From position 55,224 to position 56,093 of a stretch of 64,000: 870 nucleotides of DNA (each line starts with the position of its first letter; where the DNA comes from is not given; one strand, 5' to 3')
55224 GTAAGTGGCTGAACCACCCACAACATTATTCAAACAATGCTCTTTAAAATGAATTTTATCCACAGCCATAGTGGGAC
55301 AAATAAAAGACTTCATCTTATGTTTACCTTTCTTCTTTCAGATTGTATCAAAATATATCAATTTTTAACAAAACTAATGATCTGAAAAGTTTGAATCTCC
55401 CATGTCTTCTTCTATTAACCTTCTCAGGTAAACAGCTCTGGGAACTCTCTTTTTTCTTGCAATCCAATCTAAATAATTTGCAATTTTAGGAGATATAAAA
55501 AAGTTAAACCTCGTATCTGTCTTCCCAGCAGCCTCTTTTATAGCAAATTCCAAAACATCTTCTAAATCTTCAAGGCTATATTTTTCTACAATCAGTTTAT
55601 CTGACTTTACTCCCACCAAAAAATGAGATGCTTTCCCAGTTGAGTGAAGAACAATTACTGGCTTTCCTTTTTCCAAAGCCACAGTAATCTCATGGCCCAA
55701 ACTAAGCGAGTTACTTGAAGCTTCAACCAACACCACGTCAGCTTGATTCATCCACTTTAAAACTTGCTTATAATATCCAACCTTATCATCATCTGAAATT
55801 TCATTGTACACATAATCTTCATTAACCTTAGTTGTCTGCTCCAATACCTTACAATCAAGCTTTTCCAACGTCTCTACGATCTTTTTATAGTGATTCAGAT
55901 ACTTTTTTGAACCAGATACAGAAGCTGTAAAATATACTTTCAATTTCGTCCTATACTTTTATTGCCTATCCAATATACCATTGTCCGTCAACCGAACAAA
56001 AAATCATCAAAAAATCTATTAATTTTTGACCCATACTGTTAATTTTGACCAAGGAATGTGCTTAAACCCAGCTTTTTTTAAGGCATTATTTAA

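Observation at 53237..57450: Three tandem DNPH1/Rcl-like + ribbon-helix-helix fusion paralogs, each followed by a different partner gene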

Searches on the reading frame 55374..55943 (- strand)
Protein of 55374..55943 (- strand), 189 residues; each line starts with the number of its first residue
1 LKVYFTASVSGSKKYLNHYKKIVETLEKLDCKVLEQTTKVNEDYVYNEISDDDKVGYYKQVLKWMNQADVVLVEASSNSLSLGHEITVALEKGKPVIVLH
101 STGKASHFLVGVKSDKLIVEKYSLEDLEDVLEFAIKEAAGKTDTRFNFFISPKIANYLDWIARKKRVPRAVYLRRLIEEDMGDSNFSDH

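Call 6: search_protein_families(library=pfam, proteins=[window:55374-55943:-], max_evalue=1)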
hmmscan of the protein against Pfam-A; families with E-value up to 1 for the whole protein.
window:55374-55943:- (189 aa): 12 families
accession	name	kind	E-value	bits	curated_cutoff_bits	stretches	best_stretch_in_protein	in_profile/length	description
PF05014.21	Nuc_deoxyrib_tr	-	4e-06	27.4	28.8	1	3-105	1-102/117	Nucleoside 2-deoxyribosyltransferase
PF10087.14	DUF2325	-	0.0061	17.1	33.6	1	9-53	5-48/94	Uncharacterized protein conserved in bacteria (DUF2325)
PF12651.13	RHH_3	-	0.0085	16.5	21.6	1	144-177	3-36/44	Ribbon-helix-helix domain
PF08937.16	ThsB_TIR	-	0.048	14.5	21.2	1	56-103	47-97/100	Thoeris protein ThsB, TIR-like domain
PF13529.12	Peptidase_C39_2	-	0.051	14.6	24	1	29-105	37-121/143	Peptidase_C39 like family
PF20028.4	VMAP-C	-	0.071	13.4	27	1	58-108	131-180/226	vWA-MoxR associated protein C-terminal domain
PF15891.11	Nuc_deoxyri_tr2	-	0.089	13.6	30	1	3-100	4-102/105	Nucleoside 2-deoxyribosyltransferase like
PF18306.6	LDcluster4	-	0.13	12.3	26.3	1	70-106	97-128/151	SLOG cluster4 family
PF18171.6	LSDAT_prok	-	0.15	11.7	25.4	1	83-125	137-176/195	SLOG in TRPM, prokaryote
PF01918.27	Alba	-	0.16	12.2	25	0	71-106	3-38/66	Alba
PF22951.1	3HBD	-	0.21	12.3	27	0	137-179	21-66/100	Three-helical bundle domain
PF03419.18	Peptidase_U4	-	0.23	11.2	28.4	1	86-154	216-284/284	Sporulation factor SpoIIGA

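Call 7: find_homologous_proteins(query=window:55374-55943:-, max_evalue=0.001)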
Query window:55374-55943:- (189 aa): 418 proteins with E <= 0.001 among 490 candidates; the best 120 are listed.
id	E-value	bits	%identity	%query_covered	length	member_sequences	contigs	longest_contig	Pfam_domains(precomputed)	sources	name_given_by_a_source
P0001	4.0e-118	409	100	100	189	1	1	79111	PF05014.22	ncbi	ncbi:hypothetical protein ACFL1M_00410 [Patescibacteria group bacterium]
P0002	4.9e-79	282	71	96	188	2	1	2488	PF05014.22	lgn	-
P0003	4.1e-68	246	61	97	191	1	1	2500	PF05014.22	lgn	-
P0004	5.4e-68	246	61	97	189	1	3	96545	PF05014.22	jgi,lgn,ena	-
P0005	5.7e-68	246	62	96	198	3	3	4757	-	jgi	-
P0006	6.1e-68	246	61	96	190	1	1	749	-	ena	-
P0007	7.6e-67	242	62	96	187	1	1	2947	PF05014.22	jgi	jgi:hypothetical protein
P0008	1.1e-66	242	64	94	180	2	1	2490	-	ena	-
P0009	3.7e-65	237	63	94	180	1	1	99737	-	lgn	-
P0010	6.0e-63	230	59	96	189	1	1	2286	-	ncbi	-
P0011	4.7e-61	223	58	97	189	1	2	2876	PF05014.22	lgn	-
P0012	4.8e-61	223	59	97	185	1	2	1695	-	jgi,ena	jgi:hypothetical protein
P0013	7.0e-61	223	57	96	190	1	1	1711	-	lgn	-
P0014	1.1e-60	222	54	99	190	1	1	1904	PF05014.22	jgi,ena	-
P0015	1.3e-60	222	56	96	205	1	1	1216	PF05014.22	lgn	-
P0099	2.4e-43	166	48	99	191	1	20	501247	-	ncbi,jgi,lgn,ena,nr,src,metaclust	ncbi:hypothetical protein A3A66_02560 [Microgenomates group bacterium RIFCSPLOWO2_01_FULL_46_13]|nr:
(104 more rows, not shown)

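Call 8: search_protein_families(library=ncbifam, proteins=[window:55374-55943:-], max_evalue=1)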
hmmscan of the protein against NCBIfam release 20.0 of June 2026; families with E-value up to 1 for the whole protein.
window:55374-55943:- (189 aa): 4 families
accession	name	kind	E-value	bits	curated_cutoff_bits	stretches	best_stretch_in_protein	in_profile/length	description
TIGR00725.1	TIGR00725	hypoth_equivalog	0.04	13.4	106.9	1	71-121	87-143/159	TIGR00725 family protein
NF007068.0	PRK09513.1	equivalog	0.1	11.8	432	1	20-119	83-184/312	1-phosphofructokinase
TIGR02757.1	TIGR02757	hypoth_equivalog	0.14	12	139.2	1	19-71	34-84/229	TIGR02757 family protein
NF050096.1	BicarbTportBicA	equivalog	0.21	10.1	880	1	65-136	475-545/547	bicarbonate transporter BicA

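Call 12: search_solved_structures(query=A2, max_evalue=10, show_alignments=3)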
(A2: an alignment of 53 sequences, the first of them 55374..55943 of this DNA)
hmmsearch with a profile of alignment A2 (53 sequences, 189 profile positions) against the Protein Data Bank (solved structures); distinct sequences matched with E-value up to 10: 26.
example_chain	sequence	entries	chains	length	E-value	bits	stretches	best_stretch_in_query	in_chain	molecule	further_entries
2klh_A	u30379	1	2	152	5.5e-21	78.7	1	3-136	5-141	c-Myc-responsive protein Rcl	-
4fyh_A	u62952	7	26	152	1.2e-20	77.6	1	3-136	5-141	Deoxyribonucleoside 5'-monophosphate N-glycosidase | 2'-deoxynucleoside 5'-phosphate N-hydrolase 1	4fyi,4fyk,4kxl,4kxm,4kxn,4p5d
2khz_A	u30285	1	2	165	2.7e-20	76.4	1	3-137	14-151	c-Myc-responsive protein Rcl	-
8rpt_B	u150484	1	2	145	1.5e-18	70.8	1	3-136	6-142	2'-deoxynucleoside 5'-phosphate N-hydrolase 1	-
8rps_C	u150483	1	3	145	3.3e-18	69.6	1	3-136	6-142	2'-deoxynucleoside 5'-phosphate N-hydrolase 1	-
9i3q_A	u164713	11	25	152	5.9e-18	68.8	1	3-136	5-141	5-hydroxymethyl-dUMP N-hydrolase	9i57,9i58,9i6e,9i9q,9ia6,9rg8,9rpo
9da1_A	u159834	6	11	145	6.4e-18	68.7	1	3-136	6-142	5-hydroxymethyl-dUMP N-hydrolase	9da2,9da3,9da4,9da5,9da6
8os9_A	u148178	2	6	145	6.4e-18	68.7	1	3-136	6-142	2'-deoxynucleoside 5'-phosphate N-hydrolase 1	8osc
4p5e_A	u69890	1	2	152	6.7e-18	68.6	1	3-136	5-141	2'-deoxynucleoside 5'-phosphate N-hydrolase 1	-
8qhr_A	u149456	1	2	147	1.1e-17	67.9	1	3-136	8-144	2'-deoxynucleoside 5'-phosphate N-hydrolase 1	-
8rqd_C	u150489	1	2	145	2.3e-17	66.9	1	3-136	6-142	2'-deoxynucleoside 5'-phosphate N-hydrolase 1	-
8qhq_A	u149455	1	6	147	2.9e-17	66.6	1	3-136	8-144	2'-deoxynucleoside 5'-phosphate N-hydrolase 1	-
8fz9_A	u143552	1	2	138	0.00013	25.3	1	61-130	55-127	TIR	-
7m5h_A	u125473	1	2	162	0.013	18.8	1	2-106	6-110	Nucleoside 2-deoxyribosyltransferase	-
2xa2_A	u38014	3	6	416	0.073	16.3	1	58-160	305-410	TREHALOSE-SYNTHASE TRET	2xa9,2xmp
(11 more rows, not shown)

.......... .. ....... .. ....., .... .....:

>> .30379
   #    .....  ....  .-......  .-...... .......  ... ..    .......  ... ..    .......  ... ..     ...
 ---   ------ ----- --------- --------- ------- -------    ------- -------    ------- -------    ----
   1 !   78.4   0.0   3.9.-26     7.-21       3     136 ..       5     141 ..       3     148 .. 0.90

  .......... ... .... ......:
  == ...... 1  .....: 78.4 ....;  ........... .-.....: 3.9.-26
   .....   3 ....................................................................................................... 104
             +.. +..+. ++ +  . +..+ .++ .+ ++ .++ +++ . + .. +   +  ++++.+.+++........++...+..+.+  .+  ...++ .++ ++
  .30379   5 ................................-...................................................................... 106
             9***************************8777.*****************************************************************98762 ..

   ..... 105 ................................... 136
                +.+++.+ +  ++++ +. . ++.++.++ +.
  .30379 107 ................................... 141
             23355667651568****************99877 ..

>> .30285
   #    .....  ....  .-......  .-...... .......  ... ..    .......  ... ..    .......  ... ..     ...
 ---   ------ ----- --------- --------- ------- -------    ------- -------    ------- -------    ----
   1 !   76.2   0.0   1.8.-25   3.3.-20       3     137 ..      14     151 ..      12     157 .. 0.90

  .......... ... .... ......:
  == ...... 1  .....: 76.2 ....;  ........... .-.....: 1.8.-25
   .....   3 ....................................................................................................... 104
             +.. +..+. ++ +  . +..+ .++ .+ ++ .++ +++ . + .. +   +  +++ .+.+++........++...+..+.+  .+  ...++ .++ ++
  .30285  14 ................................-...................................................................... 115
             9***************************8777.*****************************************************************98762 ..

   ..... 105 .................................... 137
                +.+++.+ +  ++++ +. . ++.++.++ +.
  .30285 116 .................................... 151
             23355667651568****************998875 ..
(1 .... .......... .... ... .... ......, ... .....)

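Call 14: find_encoding_contigs(protein=P0004, flank=6000, max_places=2)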
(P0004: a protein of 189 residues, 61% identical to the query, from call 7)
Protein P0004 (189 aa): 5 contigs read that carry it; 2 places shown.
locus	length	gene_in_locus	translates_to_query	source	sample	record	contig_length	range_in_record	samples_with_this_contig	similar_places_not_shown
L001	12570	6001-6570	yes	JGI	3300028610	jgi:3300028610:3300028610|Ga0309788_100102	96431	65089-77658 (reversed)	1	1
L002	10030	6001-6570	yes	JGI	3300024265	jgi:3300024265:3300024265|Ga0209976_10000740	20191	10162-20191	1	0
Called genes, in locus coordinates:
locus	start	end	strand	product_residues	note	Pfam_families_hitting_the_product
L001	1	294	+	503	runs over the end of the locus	PF13177:DNA_pol3_delta2, PF00004:AAA, PF13401:AAA_22 (faint), PF22608:DNAX_ATPase_lid (weak), PF12169:DNA_pol3_gamma3 (weak), PF20964:DnaX_C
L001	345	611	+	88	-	PF02575:YbaB_DNA_bd (weak)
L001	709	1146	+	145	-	PF01842:ACT (faint), PF13291:ACT_4 (faint), PF22629:ACT_AHAS_ss (faint)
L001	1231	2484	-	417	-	PF00464:SHMT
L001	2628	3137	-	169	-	PF00186:DHFR_1, PF01872:RibD_C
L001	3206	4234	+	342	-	PF00303:Thymidylat_synt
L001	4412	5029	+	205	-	PF00633:HHH (weak), PF21176:RecR_HhH, PF02132:RecR_ZnF (weak), PF01751:Toprim, PF13662:Toprim_4, PF21175:RecR_C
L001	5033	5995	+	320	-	PF13489:Methyltransf_23, PF13847:Methyltransf_31, PF08241:Methyltransf_11, PF08242:Methyltransf_12, PF13649:Methyltransf_25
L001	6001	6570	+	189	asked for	PF05014:Nuc_deoxyrib_tr (weak)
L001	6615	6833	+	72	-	-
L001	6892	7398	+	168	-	-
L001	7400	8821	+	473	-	PF01406:tRNA-synt_1e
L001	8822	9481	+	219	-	-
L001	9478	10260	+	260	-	-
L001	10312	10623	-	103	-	-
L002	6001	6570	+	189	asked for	PF05014:Nuc_deoxyrib_tr (weak)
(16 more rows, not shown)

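Call 15: find_encoding_contigs(protein=P0099, flank=6000, max_places=2)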
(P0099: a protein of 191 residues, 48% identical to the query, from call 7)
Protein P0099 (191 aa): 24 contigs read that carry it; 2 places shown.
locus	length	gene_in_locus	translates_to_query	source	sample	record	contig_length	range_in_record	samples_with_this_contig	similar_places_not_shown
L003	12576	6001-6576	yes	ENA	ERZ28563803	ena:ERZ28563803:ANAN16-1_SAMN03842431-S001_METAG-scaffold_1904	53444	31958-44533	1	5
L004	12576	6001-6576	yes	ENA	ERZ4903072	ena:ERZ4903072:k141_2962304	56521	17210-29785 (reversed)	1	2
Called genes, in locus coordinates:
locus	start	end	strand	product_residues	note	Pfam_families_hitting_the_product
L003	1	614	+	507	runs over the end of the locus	PF13177:DNA_pol3_delta2, PF13604:AAA_30 (faint), PF00004:AAA, PF13401:AAA_22 (weak), PF22608:DNAX_ATPase_lid, PF20964:DnaX_C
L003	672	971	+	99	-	-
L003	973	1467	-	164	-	-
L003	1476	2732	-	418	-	PF00464:SHMT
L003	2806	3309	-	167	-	PF00186:DHFR_1, PF01872:RibD_C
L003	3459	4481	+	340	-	PF00303:Thymidylat_synt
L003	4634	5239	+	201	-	PF00633:HHH (weak), PF21176:RecR_HhH, PF02132:RecR_ZnF (weak), PF01751:Toprim, PF13662:Toprim_4, PF21175:RecR_C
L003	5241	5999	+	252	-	PF13489:Methyltransf_23, PF08241:Methyltransf_11, PF13649:Methyltransf_25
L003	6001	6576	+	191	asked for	-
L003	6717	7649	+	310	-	PF00294:PfkB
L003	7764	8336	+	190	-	-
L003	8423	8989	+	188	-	-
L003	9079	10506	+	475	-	PF01406:tRNA-synt_1e, PF09334:tRNA-synt_1g (faint), PF00133:tRNA-synt_1 (weak)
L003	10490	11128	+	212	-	-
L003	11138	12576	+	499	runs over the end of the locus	PF00478:IMPDH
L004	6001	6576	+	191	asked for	-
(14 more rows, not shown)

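Call 17: predict_structure(alignment_id=A2)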
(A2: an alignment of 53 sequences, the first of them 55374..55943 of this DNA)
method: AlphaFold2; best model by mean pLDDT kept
length: 189 residues; sequences in the alignment: 53
mean_pLDDT: 90.3   pTM: 0.76
mean pLDDT of the five models: 90.3, 89.8, 89.5, 89.4, 88.2
residues with pLDDT >= 90: 123; 70-90: 57; 50-70: 9; < 50: 0
segments of 3 or more residues with pLDDT < 50: none
pLDDT, mean of each block of 10 residues (from residue 1): 96 95 98 93 86 93 96 94 95 96 81 93 97 94 61 84 90 88 84
secondary structure, 60 per line:
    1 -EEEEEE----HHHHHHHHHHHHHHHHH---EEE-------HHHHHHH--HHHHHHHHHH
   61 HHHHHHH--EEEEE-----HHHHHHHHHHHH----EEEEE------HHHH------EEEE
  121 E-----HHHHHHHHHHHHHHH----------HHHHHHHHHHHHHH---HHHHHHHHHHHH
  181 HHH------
elements in order: E2-7 H12-28 E32-34 H42-48 H51-67 E70-74 H80-91 E96-100 H107-110 E117-121 H127-141 H152-165 H169-183

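Call 18: find_related_loci(query=A2, collection=genome_contigs, flank=7000)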
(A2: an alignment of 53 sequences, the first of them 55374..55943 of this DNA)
Query A2 (189 aa) in genome_contigs; peptide patterns used: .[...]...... (x = any residue, [..] = any of these).
243 stretches matched a pattern; 127 encode a relative of the query (tblastn E <= 1e-3); the best 80 are kept; 80 distinct loci.
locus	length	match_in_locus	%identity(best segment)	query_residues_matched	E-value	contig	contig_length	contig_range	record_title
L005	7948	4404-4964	61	1-186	9e-75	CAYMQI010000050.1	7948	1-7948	MAG TPA_asm: uncultured Pseudomonadales bacterium isolate SRP050083_co2_357 genome assembly, contig: NODE_7824_length_79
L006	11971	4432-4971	55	1-181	5e-63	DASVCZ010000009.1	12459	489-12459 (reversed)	MAG TPA_asm: Patescibacteria group bacterium isolate SMAG_U2020 k141_615332, whole genome shotgun sequence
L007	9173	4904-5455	49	1-184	4e-57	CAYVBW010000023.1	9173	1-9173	MAG TPA_asm: uncultured Pseudomonadales bacterium isolate SRP241326_co2_315 genome assembly, contig: NODE_9386_length_91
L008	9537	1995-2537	49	1-181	5e-57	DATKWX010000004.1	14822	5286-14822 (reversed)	MAG TPA_asm: Candidatus Bathyarchaeia archaeon isolate SMAG_U14175 k141_2409881, whole genome shotgun sequence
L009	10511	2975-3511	50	1-180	5e-57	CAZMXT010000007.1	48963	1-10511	MAG TPA_asm: uncultured Pseudomonadales bacterium isolate SRP128246_co1_515 genome assembly, contig: NODE_826_length_489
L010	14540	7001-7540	49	1-181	1e-56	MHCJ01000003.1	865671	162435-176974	MAG: Candidatus Chisholmbacteria bacterium RIFCSPHIGHO2_01_FULL_52_32 rifcsphigho2_01_scaffold_32, whole genome shotgun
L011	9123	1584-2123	49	1-181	4e-56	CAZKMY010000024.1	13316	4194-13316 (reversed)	MAG TPA_asm: uncultured Pseudomonadales bacterium isolate SRP263991_co6_38 genome assembly, contig: NODE_5225_length_133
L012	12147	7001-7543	49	1-181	2e-53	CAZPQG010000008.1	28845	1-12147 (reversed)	MAG TPA_asm: uncultured Pseudomonadales bacterium isolate SRP319275_co2_312 genome assembly, contig: NODE_1038_length_28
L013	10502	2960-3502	50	1-181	3e-53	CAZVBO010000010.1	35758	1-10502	MAG TPA_asm: uncultured Pseudomonadales bacterium isolate SRP304446_co1_134 genome assembly, contig: NODE_774_length_357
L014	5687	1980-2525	46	1-182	1e-52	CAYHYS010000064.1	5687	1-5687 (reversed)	MAG TPA_asm: uncultured Candidatus Saccharibacteria bacterium isolate ERP119705_co15_647 genome assembly, contig: NODE_1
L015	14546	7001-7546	48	1-181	2e-52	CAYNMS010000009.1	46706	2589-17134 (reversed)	MAG TPA_asm: uncultured Pseudomonadales bacterium isolate SRP239054_co1_52 genome assembly, contig: NODE_433_length_4670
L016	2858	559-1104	50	1-181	1e-52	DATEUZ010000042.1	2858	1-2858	MAG TPA_asm: Patescibacteria group bacterium isolate SMAG_U8354 k141_2105581, whole genome shotgun sequence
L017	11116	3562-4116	46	1-184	6e-51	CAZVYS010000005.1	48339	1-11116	MAG TPA_asm: uncultured Pseudomonadales bacterium isolate SRP077602_co2_364 genome assembly, contig: NODE_1100_length_48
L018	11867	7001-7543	45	1-181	2e-50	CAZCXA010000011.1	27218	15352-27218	MAG TPA_asm: uncultured Pseudomonadales bacterium isolate binchicken_co45_521 genome assembly, contig: NODE_2713_length_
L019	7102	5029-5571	47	1-181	6e-50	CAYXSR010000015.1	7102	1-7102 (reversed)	MAG TPA_asm: uncultured Pseudomonadales bacterium isolate SRP323688_co1_112 genome assembly, contig: NODE_15047_length_7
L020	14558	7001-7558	45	1-186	5e-50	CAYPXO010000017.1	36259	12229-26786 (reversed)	MAG TPA_asm: uncultured Pseudomonadales bacterium isolate SRP323688_co1_104 genome assembly, contig: NODE_2115_length_36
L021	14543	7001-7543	44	1-181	2e-49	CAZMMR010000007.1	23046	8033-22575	MAG TPA_asm: uncultured Pseudomonadales bacterium isolate SRP141376_co2_351 genome assembly, contig: NODE_4659_length_23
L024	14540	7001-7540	46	1-180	6e-49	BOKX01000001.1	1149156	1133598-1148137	Patescibacteria group bacterium BroJett032 DNA, sequence1, whole genome shotgun sequence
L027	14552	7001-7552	44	1-184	1e-48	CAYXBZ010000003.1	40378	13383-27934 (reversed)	MAG TPA_asm: uncultured Pseudomonadales bacterium isolate SRP241326_co2_10 genome assembly, contig: NODE_1573_length_403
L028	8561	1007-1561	46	1-185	3e-48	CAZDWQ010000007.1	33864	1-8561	MAG TPA_asm: uncultured Pseudomonadales bacterium isolate SRP192515_co1_182 genome assembly, contig: NODE_1077_length_33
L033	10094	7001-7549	45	1-182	1e-46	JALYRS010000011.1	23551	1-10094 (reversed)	MAG: bacterium isolate MDV bin95 SD1455_NODE_206_length_23551_cov_1.029329, whole genome shotgun sequence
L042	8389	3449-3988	47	1-181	2e-44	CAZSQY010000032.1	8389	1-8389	MAG TPA_asm: uncultured Pseudomonadales bacterium isolate SRP319275_co2_305 genome assembly, contig: NODE_8849_length_83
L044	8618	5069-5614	44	1-182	2e-44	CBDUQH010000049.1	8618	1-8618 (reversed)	MAG TPA_asm: uncultured bacterium isolate SRR18550247_concoct_49 genome assembly, contig: ERZ25074849.529, whole genome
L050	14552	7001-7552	43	1-184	3e-43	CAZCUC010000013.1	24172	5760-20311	MAG TPA_asm: uncultured Pseudomonadales bacterium isolate SRP286056_co1_428 genome assembly, contig: NODE_2385_length_24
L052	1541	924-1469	47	1-181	3e-44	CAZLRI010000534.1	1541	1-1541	MAG TPA_asm: uncultured Pseudobdellovibrionaceae bacterium isolate SRP118108_co3_155 genome assembly, contig: NODE_12929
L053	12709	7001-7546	40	1-181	2e-43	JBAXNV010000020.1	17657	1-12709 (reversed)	MAG: bacterium isolate ELA488 MAG488_20, whole genome shotgun sequence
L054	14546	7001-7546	43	1-181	2e-43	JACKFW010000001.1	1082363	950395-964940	MAG: Pseudomonadales bacterium isolate HK-STAS-PATE-15 HK-STAS-PATE-15_1, whole genome shotgun sequence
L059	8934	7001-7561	44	1-185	7e-42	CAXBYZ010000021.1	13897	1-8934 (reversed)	MAG TPA_asm: uncultured bacterium isolate SRR3724644_binner12_Refined_54 genome assembly, contig: ERZ4200978.1470, whole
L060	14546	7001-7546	43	1-185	2e-41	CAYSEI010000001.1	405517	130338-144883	MAG TPA_asm: uncultured Pseudomonadales bacterium isolate SRP141376_co2_362 genome assembly, contig: NODE_9_length_40551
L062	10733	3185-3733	44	1-181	1e-41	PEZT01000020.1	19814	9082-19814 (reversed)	MAG: Candidatus Beckwithbacteria bacterium CG10_big_fil_rev_8_21_14_0_10_34_10 CG10_8_21_14_0.10_scaffold_2382_c, whole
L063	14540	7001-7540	43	1-181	3e-41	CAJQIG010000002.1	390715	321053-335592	uncultured Patescibacteria group bacterium isolate 0.2_20180412_Bin_MAXBIN_228_sub_1 genome assembly, contig: c_00000000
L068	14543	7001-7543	41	1-181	1e-40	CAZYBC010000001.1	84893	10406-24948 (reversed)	MAG TPA_asm: uncultured Pseudomonadales bacterium isolate SRP263991_co1_159 genome assembly, contig: NODE_196_length_848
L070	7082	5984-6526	42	1-180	3e-40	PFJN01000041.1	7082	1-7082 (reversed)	MAG: Candidatus Pacebacteria bacterium CG_4_10_14_3_um_filter_34_15 CG_4_10_14_3_um_filter_scaffold_23236_c, whole genom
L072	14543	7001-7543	42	1-182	2e-40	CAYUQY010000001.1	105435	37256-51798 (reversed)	MAG TPA_asm: uncultured Pseudomonadales bacterium isolate binchicken_co335_44 genome assembly, contig: NODE_28_length_10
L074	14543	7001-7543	40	1-181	3e-40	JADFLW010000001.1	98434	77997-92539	MAG: Patescibacteria group bacterium isolate B55T1B8 B55T1B8_NODE242, whole genome shotgun sequence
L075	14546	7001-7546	42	1-181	8e-40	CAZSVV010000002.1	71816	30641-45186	MAG TPA_asm: uncultured Pseudomonadales bacterium isolate SRP219642_co6_386 genome assembly, contig: NODE_192_length_718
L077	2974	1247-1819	43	1-188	1e-39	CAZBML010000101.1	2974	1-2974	MAG TPA_asm: uncultured Pseudomonadales bacterium isolate SRP278252_co2_164 genome assembly, contig: NODE_75779_length_2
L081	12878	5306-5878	42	1-188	2e-39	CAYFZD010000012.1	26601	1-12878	MAG TPA_asm: uncultured Pseudomonadales bacterium isolate ERP113451_co1_113 genome assembly, contig: NODE_2055_length_26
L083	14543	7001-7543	40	1-181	9e-39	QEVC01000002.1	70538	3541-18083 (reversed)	MAG: Candidatus Microgenomates bacterium isolate GWF J3_scaffold_286, whole genome shotgun sequence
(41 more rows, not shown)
